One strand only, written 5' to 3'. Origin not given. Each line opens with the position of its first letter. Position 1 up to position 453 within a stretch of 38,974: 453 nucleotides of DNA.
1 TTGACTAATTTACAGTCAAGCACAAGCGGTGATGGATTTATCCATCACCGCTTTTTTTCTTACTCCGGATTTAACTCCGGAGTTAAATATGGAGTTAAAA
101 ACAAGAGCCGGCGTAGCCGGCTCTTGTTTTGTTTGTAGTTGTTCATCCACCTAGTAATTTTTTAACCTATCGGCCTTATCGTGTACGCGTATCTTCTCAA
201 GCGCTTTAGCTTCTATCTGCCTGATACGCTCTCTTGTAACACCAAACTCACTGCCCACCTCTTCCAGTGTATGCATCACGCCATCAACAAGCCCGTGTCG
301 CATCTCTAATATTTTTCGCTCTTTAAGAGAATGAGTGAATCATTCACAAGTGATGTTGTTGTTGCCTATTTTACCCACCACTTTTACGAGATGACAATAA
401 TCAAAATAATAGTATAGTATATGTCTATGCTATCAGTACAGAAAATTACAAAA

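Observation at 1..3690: Integrase-less 3-kb cargo cassette bracketed by a diverged duplicate of the rpoD 3' end (att-like architecture)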

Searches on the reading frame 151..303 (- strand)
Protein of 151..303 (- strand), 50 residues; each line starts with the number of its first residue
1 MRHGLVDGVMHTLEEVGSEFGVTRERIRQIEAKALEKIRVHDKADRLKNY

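Call 31: search_protein_families(library=pfam, proteins=[window:151-303:-], max_evalue=0.01)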
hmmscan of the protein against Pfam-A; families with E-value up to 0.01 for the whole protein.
window:151-303:- (50 aa): 2 families
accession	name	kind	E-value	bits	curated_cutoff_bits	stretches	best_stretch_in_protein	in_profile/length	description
PF04545.22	Sigma70_r4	-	6.5e-12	45.2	24.1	1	8-39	18-49/50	Sigma-70, region 4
PF16509.11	KORA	-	0.0085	16.7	26.7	1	5-43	27-63/84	TrfB plasmid transcriptional repressor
